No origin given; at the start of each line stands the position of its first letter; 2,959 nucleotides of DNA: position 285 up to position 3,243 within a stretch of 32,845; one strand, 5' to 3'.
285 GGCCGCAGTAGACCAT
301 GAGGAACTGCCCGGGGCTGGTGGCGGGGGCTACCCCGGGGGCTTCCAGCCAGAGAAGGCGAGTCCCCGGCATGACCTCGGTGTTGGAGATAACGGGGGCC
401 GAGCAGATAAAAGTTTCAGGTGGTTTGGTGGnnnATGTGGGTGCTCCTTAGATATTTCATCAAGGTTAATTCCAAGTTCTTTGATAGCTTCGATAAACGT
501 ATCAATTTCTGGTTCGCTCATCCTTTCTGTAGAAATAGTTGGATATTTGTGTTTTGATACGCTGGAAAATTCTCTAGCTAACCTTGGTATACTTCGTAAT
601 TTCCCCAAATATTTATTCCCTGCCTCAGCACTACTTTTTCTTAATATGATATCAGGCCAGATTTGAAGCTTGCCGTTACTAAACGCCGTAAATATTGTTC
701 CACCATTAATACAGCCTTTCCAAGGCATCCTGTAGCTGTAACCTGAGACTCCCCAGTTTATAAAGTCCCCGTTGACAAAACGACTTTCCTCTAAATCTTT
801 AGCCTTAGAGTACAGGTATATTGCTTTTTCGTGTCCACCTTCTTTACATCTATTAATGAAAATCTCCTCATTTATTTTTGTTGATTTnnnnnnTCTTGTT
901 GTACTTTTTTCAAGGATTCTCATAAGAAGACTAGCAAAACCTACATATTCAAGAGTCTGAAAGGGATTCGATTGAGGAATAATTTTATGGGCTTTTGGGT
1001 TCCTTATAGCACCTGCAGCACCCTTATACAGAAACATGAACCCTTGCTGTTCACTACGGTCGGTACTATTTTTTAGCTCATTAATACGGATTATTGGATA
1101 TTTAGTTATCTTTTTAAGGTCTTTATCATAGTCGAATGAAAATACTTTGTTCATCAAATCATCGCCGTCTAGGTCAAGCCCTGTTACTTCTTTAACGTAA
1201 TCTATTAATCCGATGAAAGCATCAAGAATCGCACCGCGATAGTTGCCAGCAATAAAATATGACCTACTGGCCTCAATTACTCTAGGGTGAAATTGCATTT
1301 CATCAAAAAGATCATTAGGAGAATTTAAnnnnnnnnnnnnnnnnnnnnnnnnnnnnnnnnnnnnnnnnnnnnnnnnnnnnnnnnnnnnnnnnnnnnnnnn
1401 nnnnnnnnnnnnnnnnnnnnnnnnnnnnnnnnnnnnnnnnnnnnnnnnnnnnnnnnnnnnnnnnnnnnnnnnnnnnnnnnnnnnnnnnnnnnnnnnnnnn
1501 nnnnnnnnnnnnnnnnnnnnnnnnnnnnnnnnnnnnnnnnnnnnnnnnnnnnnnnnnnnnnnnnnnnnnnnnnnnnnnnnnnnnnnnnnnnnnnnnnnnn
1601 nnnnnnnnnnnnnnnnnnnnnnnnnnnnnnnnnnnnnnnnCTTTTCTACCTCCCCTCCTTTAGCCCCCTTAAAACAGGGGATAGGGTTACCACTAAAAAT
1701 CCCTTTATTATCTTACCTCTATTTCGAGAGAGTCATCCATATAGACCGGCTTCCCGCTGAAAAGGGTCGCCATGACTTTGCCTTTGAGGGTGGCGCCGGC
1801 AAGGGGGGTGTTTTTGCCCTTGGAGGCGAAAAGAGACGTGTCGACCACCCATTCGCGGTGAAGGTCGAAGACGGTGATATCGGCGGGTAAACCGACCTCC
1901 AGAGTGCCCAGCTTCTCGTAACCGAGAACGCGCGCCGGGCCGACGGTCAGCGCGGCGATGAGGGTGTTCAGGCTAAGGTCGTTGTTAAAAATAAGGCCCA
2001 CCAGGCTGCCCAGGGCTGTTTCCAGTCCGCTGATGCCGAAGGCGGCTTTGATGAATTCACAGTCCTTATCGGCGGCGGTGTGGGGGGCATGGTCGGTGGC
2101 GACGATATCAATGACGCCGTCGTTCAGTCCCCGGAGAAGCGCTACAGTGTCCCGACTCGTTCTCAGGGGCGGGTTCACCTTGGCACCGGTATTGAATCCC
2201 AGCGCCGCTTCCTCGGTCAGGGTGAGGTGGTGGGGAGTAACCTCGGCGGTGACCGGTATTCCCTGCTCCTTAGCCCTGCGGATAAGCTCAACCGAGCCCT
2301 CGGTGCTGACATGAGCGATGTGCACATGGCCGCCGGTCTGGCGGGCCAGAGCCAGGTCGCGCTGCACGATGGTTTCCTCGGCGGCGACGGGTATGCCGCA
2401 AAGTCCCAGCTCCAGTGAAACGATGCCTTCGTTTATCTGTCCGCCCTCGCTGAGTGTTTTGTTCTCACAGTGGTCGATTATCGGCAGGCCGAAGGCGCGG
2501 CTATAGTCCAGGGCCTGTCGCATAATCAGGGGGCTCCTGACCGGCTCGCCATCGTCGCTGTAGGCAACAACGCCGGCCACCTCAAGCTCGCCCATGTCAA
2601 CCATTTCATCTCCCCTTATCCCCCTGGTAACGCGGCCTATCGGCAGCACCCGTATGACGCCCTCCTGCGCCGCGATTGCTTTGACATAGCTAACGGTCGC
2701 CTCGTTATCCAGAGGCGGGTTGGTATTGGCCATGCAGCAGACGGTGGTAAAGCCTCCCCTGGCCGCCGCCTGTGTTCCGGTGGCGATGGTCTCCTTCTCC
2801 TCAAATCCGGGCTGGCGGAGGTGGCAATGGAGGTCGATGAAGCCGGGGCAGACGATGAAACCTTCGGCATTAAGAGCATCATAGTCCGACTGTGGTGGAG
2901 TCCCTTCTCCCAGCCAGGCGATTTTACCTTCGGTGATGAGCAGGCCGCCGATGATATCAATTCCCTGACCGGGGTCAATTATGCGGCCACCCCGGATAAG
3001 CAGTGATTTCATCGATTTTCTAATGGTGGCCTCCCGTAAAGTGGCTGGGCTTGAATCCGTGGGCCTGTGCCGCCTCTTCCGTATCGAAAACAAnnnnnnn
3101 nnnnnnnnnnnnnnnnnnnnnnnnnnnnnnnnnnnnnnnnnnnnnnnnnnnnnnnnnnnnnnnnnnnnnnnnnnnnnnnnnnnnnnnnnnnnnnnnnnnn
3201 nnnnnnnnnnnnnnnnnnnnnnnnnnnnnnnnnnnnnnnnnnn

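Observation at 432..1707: AT-rich HEPN-like (TIGR02391-type) solo gene inserted inside the pyr operon between pyrC and pyrK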

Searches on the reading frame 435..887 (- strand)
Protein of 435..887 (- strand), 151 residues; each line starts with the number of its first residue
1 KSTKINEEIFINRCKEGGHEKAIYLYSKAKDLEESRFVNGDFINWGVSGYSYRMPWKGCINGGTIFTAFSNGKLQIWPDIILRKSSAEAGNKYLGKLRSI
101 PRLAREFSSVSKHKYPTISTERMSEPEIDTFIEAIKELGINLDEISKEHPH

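Call 58: predict_structure(alignment_id=A3)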
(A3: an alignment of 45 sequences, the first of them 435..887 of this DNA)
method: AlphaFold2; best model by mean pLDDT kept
length: 151 residues; sequences in the alignment: 45
mean_pLDDT: 91.5   pTM: 0.87
mean pLDDT of the five models: 91.5, 90.2, 85.5, 84.7, 83.8
residues with pLDDT >= 90: 111; 70-90: 30; 50-70: 10; < 50: 0
segments of 3 or more residues with pLDDT < 50: none
pLDDT, mean of each block of 10 residues (from residue 1): 87 98 99 96 96 90 95 94 87 94 81 82 98 97 83 52
secondary structure, 60 per line:
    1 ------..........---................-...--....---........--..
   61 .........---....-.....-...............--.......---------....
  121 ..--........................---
elements in order: H7-16 H20-35 E42-45 E49-56 E59-69 E73-76 H78-82 H84-98 H101-107 E117-119 H125-148

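Call 61: fold_search(model_id=the predicted structure, library=pdb)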
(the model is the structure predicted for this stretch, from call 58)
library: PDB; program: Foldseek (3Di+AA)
matches with E <= 10: 193; with E <= 0.001: 0
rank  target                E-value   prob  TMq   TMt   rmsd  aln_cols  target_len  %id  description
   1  3l44_B                1.9e-01  0.41  0.37  0.16   7.7       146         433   12  Crystal structure of Bacillus anthracis HemL-1, glutamate semialdehyde aminotransferase (released 2010-01-19)
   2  1kaf_D                2.5e-01  0.75  0.45  0.60   4.4       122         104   17  DNA Binding Domain Of The Phage T4 Transcription Factor MotA (AA105-211) (released 2001-11-21)
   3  5g2p_C                6.0e-01  0.23  0.39  0.15   9.2       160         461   15  The crystal structure of a S-selective transaminase from Arthrobacter sp. (released 2016-07-27)
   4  5g09_B                6.8e-01  0.18  0.36  0.14   9.5       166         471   14  The crystal structure of a S-selective transaminase from Bacillus megaterium bound with R-alpha-methylbenzylamine (released 2016-07-27)
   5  5g09_D                7.3e-01  0.28  0.42  0.16   8.7       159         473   14  The crystal structure of a S-selective transaminase from Bacillus megaterium bound with R-alpha-methylbenzylamine (released 2016-07-27)
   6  5g2p_A                7.7e-01  0.25  0.42  0.16   9.2       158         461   15  The crystal structure of a S-selective transaminase from Arthrobacter sp. (released 2016-07-27)
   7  1kaf_E                9.3e-01  0.41  0.45  0.61   4.4       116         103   16  DNA Binding Domain Of The Phage T4 Transcription Factor MotA (AA105-211) (released 2001-11-21)
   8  7lld_A                9.3e-01  0.28  0.39  0.16   5.1       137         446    6  Crystal structure of GenB4 in complex with external aldimine of PLP-sisomicin (released 2021-09-22)
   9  5g2p_B                9.3e-01  0.28  0.43  0.16   8.9       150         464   14  The crystal structure of a S-selective transaminase from Arthrobacter sp. (released 2016-07-27)
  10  5jlt_D                9.9e-01  0.25  0.40  0.53   4.9       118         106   19  The crystal structure of the bacteriophage T4 MotA C-terminal domain in complex with dsDNA reveals a novel protein-DNA (released 2017-05-03)
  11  4zm3_A                9.9e-01  0.16  0.35  0.17   6.7       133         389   11  Crystal structure of PLP-Dependent 3-Aminobenzoate Synthase PctV wild-type (released 2015-10-14)
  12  7lm0_B                1.1e+00  0.20  0.36  0.16   5.4       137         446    8  Crystal structure of GenB3 in complex with PLP (released 2021-09-22)
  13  2epj                  1.1e+00  0.12  0.32  0.16   7.2       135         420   13  Crystal structure of glutamate-1-semialdehyde 2,1-aminomutase from Aeropyrum pernix (released 2007-10-02)
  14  5g2q_H                1.2e+00  0.21  0.42  0.16   8.6       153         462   14  The crystal structure of a S-selective transaminase from Arthrobacter sp. with alanine bound (released 2016-07-27)
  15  9cf4_A                1.2e+00  0.14  0.35  0.15   7.9       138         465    5  Crystal structure of the dimeric transaminase DoeD from C. salexigens DSM 3043. (released 2025-03-12)
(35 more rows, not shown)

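Call 74: search_protein_representatives(protein=window:435-887:-)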
Query: 151 residues. Proteins with E-value up to 0.001 (for the whole library): 14; up to 1e-10: 10; up to 1e-30: 7. The best 14 are listed.
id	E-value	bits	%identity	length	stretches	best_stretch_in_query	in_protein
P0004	2.7e-65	235.2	74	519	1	1-145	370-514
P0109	3.0e-54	199.3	63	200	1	1-147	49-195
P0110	2.6e-43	163.8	51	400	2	1-145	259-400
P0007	5.2e-35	136.9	53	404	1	1-147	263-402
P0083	5.9e-35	136.7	50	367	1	2-142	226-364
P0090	8.6e-35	136.2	50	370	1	5-143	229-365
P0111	3.3e-34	134.3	49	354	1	3-142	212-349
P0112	3.1e-29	118.2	47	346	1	2-144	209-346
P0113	6.6e-13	65.1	40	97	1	54-149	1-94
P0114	7.1e-12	61.8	58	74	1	71-144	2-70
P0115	1.1e-10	58.0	36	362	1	3-144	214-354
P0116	2.0e-06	44.1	27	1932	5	67-127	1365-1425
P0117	2.9e-04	37.1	30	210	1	8-109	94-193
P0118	3.2e-04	37.0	31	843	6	74-140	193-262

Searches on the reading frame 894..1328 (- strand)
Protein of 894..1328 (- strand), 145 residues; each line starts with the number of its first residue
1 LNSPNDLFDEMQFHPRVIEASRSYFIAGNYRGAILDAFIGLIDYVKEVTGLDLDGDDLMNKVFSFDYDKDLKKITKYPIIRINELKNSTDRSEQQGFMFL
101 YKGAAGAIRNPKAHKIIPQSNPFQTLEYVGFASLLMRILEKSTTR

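Call 82: search_solved_structures(query=A4, max_evalue=10, show_alignments=2)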
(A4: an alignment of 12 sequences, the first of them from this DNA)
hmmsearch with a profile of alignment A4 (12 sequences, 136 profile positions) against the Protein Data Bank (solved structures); distinct sequences matched with E-value up to 10: 1.
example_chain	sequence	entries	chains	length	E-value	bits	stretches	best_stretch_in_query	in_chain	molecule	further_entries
6z1p_BG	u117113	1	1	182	0.21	14.7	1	28-77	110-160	mS76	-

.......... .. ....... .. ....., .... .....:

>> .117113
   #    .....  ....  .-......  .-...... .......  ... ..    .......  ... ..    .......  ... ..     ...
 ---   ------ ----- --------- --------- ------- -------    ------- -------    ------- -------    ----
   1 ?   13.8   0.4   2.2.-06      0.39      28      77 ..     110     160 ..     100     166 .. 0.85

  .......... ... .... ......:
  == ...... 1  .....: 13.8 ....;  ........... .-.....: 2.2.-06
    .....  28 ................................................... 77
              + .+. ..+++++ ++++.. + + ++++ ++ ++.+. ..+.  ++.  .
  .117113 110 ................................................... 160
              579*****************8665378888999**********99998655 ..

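Call 91: find_related_loci(query=A4, collection=viral_contigs, flank=5000)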
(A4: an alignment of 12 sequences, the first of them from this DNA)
Query A4 (145 aa) in viral_contigs; peptide patterns used: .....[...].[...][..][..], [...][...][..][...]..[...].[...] (x = any residue, [..] = any of these).
37 stretches matched a pattern; 12 encode a relative of the query (tblastn E <= 1e-3); 12 distinct loci.
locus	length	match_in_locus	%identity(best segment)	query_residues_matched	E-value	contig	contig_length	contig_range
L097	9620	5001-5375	43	8-142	3e-29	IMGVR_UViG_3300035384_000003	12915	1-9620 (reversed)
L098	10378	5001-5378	42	8-143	2e-28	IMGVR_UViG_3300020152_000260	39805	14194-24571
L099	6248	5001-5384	37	4-142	7e-28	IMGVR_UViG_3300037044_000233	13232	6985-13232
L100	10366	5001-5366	30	8-140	9e-21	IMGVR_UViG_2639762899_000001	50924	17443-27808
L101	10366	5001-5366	31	14-143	1e-16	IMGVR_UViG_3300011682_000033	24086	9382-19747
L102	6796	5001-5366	31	14-143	1e-16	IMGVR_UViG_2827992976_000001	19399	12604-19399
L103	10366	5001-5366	32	14-143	4e-16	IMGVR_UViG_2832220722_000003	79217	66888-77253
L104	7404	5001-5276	34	14-115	3e-16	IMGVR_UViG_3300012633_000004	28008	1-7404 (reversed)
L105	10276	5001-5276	34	14-115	4e-16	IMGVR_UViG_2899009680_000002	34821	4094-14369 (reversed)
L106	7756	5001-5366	33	13-142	1e-15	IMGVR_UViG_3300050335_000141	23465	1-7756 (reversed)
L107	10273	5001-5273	35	14-114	2e-13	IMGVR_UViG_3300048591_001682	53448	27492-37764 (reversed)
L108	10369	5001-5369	31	14-142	5e-13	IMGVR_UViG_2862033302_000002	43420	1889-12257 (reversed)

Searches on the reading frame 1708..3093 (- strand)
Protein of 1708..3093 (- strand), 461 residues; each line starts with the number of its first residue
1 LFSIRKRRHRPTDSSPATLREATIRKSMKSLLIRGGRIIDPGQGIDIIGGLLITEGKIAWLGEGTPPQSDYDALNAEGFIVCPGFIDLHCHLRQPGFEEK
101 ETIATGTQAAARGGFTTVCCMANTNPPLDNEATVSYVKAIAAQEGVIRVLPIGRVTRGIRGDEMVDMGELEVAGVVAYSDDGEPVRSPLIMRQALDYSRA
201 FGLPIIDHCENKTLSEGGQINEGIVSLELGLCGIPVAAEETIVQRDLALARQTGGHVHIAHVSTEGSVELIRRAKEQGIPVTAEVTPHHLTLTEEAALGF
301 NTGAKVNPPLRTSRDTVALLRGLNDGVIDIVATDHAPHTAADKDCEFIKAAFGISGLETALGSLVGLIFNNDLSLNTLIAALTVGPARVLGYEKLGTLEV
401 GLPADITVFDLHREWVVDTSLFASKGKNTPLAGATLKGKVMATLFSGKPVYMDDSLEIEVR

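Call 9: find_related_loci(query=window:1708-3093:-, collection=genome_contigs, flank=6000)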
Query window:1708-3093:- (461 aa) in genome_contigs; peptide patterns used: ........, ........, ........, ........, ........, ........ (x = any residue, [..] = any of these).
307 stretches matched a pattern; 146 encode a relative of the query (tblastn E <= 1e-3); the best 80 are kept; 80 distinct loci.
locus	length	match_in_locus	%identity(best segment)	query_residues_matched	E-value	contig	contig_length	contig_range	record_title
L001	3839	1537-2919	79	1-461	0e+0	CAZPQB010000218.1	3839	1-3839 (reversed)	MAG TPA_asm: uncultured Dehalococcoidaceae bacterium isolate SRP214966_co4_72 genome assembly, contig: NODE_40697_length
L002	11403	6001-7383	77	1-461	0e+0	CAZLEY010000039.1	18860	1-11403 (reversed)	MAG TPA_asm: uncultured Dehalococcoidaceae bacterium isolate binchicken_co228_510 genome assembly, contig: NODE_4023_len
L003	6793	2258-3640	75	1-461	0e+0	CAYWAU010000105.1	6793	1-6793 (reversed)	MAG TPA_asm: uncultured Dehalococcoidaceae bacterium isolate binchicken_co100_127 genome assembly, contig: NODE_18074_le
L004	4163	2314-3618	78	24-458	0e+0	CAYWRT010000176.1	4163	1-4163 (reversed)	MAG TPA_asm: uncultured Dehalococcoidaceae bacterium isolate SRP214966_co4_508 genome assembly, contig: NODE_35354_lengt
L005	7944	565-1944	71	2-460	0e+0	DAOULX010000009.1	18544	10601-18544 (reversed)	MAG TPA_asm: Dehalococcoidales bacterium isolate W31_63 k127_146279, whole genome shotgun sequence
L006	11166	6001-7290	72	30-459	0e+0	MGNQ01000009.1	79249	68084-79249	MAG: Chloroflexi bacterium RBG_16_56_11 RBG_16_scaffold_1506, whole genome shotgun sequence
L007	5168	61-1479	67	1-459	0e+0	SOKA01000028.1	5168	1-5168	MAG: Dehalococcoidia bacterium isolate E44_bin46 NODE_9938_length_5168_cov_73.650890, whole genome shotgun sequence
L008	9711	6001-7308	71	24-458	0e+0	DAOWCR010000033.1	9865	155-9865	MAG TPA_asm: Dehalococcoidales bacterium isolate CSMAG_1892 CSMAG_1892_k141_6078920_length_9865_cov_12.0005, whole genom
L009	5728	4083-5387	69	29-459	0e+0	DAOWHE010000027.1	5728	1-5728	MAG TPA_asm: Dehalococcoidales bacterium isolate CSMAG_2009 CSMAG_2009_k141_1013264_length_5728_cov_12.4199, whole genom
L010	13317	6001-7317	68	20-459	0e+0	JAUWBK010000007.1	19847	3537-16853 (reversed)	MAG: Dehalococcoidia bacterium isolate CSMAG_1318 CSMAG_1318_k141_875931_length_19847_cov_22.8562, whole genome shotgun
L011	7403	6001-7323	69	25-461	0e+0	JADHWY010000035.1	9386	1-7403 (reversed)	MAG: Dehalococcoidales bacterium isolate BS750m-G39 BS-750m-C14106, whole genome shotgun sequence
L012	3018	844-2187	68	18-461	0e+0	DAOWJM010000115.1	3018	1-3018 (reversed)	MAG TPA_asm: Dehalococcoidia bacterium isolate CSMAG_2069 CSMAG_2069_k141_192077_length_3018_cov_79.9277, whole genome s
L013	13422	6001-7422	64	1-461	0e+0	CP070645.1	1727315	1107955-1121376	MAG: Dehalococcoidales bacterium isolate bin896 chromosome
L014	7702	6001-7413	65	1-459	0e+0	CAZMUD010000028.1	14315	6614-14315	MAG TPA_asm: uncultured Dehalococcoidales bacterium isolate binchicken_co196_370 genome assembly, contig: NODE_5410_leng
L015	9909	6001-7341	68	18-459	0e+0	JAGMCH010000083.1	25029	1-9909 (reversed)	MAG: Dehalococcoidales bacterium isolate RS_16_7 ZL425.bin.7.fa_83, whole genome shotgun sequence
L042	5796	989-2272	67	28-456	0e+0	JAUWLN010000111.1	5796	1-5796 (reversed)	MAG: Dehalococcoidia bacterium isolate CSMAG_2373 CSMAG_2373_k141_1565520_length_5796_cov_6.0000, whole genome shotgun s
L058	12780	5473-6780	62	26-459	1e-179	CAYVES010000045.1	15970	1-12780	MAG TPA_asm: uncultured Dehalococcoidia bacterium isolate SRP214966_co5_396 genome assembly, contig: NODE_3138_length_15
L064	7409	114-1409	62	30-459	4e-178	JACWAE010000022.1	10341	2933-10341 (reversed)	MAG: Dehalococcoidia bacterium isolate B_CHL_03 k141_39484, whole genome shotgun sequence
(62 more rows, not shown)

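Call 70: search_protein_families(library=pfam, proteins=[L002:10338-11189:+, L007:2605-3387:+, L064:2534-3292:+, L058:6830-7681:+, L042:4016-4468:+], max_evalue=0.01)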
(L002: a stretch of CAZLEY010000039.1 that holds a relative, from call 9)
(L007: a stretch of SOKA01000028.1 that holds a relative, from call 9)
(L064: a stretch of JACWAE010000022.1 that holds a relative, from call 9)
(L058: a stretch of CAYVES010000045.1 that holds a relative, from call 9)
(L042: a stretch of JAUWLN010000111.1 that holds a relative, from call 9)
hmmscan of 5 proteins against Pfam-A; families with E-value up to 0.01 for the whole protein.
L002:10338-11189:+ (284 aa): 0 families

L007:2605-3387:+ (261 aa): 1 family
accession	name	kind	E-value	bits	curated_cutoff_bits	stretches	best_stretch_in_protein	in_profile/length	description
PF10137.14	CAP12-PCTIR_TIR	-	2.8e-16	60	24.7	1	120-228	2-114/119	CAP12/Pycsar effector protein, TIR domain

L064:2534-3292:+ (253 aa): 1 family
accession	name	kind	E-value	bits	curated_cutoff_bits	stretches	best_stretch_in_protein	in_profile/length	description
PF10137.14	CAP12-PCTIR_TIR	-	3.6e-14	53.2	24.7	1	113-224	2-117/119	CAP12/Pycsar effector protein, TIR domain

L058:6830-7681:+ (284 aa): 0 families

L042:4016-4468:+ (151 aa): 0 families

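Call 86: search_protein_families(library=pfam, proteins=[window:1708-3093:-], max_evalue=0.00001)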
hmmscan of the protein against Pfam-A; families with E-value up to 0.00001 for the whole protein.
window:1708-3093:- (461 aa): 3 families
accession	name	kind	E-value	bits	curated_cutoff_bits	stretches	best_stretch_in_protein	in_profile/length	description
PF01979.26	Amidohydro_1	-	1.8e-31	110.1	25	1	80-450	1-345/345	Amidohydrolase family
PF07969.17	Amidohydro_3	-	1e-14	55.4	29.7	1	317-451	357-472/472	Amidohydrolase family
PF12890.13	DHOase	-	1.2e-07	32.4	21.2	1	81-265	4-140/142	Dihydro-orotase-like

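Call 88: search_protein_families(library=ncbifam, proteins=[window:1708-3093:-], max_evalue=0.001)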
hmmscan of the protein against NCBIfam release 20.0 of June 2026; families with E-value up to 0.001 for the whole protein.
window:1708-3093:- (461 aa): 58 families (the best 25 are shown)
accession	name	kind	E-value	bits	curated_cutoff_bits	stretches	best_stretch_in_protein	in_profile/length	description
NF006845.0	PRK09357.2-6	equivalog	7.9e-176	584.9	728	1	30-453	2-427/428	dihydroorotase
NF006843.0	PRK09357.2-4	equivalog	1.7e-139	465.4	786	1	31-455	3-424/431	dihydroorotase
NF006836.0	PRK09357.1-1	equivalog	4.2e-137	457.4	538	1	29-455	2-428/432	dihydroorotase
NF006844.0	PRK09357.2-5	equivalog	8.4e-135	450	701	1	28-453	1-422/422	dihydroorotase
TIGR00857.1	pyrC_multi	subfamily_domain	7.4e-129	430.3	279.05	1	50-453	7-411/412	dihydroorotase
NF006837.0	PRK09357.1-2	equivalog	1.7e-126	422.3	575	1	32-455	4-426/428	dihydroorotase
NF006839.0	PRK09357.1-4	equivalog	2e-119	398.9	576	1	31-452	2-421/422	dihydroorotase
NF006841.0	PRK09357.2-2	equivalog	3.6e-119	398.2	640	1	50-452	20-418/421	dihydroorotase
NF006558.0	PRK09059.1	equivalog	7.7e-111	370.7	645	1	28-452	2-428/430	dihydroorotase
NF006842.0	PRK09357.2-3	equivalog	2.7e-105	352.5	695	1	30-447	2-434/440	dihydroorotase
NF005791.0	PRK07627.1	equivalog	1.7e-102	343.6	442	1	31-452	3-423/425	dihydroorotase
NF006838.0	PRK09357.1-3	equivalog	3.3e-97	326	644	1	31-451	3-421/423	dihydroorotase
NF005614.0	PRK07369.1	equivalog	3.6e-91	306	456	1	30-444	3-417/419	dihydroorotase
NF002668.0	PRK02382.1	equivalog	1e-71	242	452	1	28-457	3-417/436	dihydroorotase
TIGR03178.1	allantoinase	equivalog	8.6e-69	232.4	357.85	1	31-456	2-430/441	allantoinase AllB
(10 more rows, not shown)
